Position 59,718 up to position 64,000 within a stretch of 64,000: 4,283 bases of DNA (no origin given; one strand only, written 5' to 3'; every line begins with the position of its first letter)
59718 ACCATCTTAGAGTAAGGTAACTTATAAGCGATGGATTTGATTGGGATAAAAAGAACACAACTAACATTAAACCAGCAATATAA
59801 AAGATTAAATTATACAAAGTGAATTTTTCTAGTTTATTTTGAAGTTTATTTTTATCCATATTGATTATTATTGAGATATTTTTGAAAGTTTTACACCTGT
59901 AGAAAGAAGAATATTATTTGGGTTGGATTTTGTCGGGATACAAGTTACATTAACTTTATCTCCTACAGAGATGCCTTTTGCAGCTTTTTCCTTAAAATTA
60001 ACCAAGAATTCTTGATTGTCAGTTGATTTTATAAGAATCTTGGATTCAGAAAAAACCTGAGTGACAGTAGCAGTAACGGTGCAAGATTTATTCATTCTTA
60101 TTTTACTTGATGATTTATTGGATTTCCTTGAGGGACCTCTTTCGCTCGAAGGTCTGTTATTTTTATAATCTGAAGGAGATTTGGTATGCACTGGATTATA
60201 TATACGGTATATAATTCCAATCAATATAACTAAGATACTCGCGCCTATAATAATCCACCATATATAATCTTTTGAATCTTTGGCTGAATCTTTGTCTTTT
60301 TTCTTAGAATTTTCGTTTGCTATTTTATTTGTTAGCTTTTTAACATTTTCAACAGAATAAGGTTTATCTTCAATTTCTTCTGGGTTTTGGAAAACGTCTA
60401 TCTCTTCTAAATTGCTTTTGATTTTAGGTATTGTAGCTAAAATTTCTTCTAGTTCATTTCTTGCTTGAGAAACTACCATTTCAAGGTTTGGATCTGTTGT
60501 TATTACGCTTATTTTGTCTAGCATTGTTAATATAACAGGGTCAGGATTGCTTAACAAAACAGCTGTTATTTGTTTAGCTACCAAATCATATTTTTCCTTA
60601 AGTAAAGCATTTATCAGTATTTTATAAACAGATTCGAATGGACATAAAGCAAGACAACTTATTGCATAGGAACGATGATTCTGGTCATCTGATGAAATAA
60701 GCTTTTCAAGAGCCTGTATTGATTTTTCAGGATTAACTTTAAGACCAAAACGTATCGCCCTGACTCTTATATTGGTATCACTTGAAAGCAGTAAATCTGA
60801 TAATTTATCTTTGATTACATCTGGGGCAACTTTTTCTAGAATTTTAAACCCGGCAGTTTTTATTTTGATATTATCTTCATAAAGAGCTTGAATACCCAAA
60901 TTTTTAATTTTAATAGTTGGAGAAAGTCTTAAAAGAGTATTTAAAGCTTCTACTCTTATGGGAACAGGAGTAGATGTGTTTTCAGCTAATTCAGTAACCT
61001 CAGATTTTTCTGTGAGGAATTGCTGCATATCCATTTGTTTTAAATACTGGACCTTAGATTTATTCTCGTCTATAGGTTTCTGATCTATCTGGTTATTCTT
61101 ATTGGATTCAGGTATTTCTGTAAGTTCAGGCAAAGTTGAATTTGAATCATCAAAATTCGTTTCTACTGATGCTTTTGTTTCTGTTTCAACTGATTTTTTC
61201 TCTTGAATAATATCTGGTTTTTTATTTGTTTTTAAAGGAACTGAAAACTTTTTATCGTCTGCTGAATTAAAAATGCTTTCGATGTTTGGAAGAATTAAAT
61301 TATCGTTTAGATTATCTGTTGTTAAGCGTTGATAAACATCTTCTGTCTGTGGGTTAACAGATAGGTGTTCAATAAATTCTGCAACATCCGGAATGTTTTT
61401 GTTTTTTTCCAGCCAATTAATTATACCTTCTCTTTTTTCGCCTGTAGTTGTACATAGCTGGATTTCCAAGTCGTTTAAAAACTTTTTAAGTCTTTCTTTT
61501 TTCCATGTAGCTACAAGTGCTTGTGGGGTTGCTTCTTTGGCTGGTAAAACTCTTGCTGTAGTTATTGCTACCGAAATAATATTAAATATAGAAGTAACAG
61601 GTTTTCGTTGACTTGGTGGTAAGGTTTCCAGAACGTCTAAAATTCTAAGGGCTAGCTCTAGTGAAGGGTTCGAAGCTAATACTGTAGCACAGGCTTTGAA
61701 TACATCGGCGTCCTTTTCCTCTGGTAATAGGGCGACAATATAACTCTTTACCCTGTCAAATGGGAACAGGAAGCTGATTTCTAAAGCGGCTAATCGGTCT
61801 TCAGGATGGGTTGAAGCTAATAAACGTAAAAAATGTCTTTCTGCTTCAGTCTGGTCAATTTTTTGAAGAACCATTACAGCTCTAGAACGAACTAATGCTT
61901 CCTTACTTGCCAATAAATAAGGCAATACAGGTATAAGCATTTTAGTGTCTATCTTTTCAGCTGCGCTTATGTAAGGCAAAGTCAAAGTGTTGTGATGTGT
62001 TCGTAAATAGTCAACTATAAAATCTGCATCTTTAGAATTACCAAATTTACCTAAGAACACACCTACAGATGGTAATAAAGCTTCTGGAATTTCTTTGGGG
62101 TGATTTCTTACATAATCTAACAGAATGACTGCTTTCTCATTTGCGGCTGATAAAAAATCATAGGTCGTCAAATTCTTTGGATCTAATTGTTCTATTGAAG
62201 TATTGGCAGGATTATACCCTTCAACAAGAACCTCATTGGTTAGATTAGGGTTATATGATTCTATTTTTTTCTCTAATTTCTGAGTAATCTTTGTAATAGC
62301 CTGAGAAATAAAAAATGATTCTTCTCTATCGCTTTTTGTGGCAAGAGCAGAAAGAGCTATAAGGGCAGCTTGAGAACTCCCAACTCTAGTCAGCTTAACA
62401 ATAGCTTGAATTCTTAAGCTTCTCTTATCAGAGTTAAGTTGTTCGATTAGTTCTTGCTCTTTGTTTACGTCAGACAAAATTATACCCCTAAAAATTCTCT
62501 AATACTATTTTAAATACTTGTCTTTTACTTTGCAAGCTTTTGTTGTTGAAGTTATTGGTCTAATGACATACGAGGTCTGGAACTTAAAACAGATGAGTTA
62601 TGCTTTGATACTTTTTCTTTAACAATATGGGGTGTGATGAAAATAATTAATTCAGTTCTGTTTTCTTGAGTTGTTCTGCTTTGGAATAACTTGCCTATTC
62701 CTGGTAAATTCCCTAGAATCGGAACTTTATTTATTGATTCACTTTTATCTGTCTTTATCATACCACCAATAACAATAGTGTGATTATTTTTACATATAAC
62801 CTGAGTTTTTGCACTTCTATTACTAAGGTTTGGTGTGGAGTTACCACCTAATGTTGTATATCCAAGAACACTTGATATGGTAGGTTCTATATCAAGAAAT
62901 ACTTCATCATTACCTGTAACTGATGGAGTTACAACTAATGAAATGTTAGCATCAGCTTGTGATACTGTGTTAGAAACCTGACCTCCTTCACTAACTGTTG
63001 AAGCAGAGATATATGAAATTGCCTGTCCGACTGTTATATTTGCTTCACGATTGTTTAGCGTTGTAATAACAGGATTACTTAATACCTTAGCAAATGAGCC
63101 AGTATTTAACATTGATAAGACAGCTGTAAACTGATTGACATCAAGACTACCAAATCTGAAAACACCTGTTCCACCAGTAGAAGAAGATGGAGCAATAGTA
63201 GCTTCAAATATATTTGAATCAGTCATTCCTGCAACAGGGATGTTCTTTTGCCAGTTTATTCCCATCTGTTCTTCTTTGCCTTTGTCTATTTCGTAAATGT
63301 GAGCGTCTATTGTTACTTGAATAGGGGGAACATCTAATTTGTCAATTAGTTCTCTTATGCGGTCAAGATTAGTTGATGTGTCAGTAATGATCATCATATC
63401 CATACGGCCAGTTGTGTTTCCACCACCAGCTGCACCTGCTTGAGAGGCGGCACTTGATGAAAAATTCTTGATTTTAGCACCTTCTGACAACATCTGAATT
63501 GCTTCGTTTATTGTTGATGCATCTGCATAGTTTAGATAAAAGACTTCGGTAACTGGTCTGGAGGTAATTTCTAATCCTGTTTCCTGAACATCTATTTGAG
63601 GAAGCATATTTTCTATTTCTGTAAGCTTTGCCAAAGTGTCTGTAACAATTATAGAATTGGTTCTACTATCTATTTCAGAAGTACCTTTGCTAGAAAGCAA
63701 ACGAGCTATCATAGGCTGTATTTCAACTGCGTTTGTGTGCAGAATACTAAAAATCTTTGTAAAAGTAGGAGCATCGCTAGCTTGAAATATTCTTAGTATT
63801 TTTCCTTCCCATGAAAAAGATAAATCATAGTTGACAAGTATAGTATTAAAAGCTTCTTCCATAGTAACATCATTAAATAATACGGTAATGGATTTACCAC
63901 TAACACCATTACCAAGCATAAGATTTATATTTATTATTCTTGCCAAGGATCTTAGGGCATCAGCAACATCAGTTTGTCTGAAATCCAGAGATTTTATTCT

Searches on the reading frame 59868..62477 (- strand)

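Call 12: search_protein_families(library=pfam, proteins=[window:59868-62477:-], max_evalue=0.01)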
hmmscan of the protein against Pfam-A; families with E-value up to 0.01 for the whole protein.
window:59868-62477:- (869 aa): 2 families
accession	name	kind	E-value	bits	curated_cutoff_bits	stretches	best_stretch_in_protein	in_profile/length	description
PF13646.12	HEAT_2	-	4.8e-14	52.8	27.7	2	558-640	3-86/88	HEAT repeats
PF18991.6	DUF5724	-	0.00086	17.9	25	1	118-234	433-547/1214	Family of unknown function (DUF5724)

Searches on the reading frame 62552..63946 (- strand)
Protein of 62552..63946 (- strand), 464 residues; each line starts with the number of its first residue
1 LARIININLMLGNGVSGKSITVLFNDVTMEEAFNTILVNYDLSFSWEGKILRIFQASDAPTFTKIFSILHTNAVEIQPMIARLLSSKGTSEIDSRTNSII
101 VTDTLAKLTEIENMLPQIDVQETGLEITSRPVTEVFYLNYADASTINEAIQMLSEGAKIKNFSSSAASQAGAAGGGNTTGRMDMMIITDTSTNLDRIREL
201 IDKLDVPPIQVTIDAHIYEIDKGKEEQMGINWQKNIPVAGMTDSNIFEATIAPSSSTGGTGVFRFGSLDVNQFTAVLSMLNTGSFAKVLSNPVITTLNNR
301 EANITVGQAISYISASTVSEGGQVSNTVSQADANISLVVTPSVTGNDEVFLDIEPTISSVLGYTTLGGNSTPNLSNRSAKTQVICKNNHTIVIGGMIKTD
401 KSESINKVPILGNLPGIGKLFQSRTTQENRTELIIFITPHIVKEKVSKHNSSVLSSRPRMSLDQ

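Call 12: search_protein_families(library=pfam, proteins=[window:62552-63946:-], max_evalue=0.01)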
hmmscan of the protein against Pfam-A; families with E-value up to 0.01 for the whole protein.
window:62552-63946:- (464 aa): 3 families
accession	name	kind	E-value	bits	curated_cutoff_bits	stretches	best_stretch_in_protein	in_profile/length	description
PF00263.26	Secretin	-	4.1e-47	160.4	27.5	1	282-443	4-169/169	Bacterial type II and III secretion system protein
PF03958.22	Secretin_N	-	2.8e-19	69.5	28.2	2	63-122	1-67/69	Bacterial type II/III secretion system short domain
PF07660.19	STN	-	0.0089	16.3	28.4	0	14-55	9-51/52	Secretin and TonB N terminus short domain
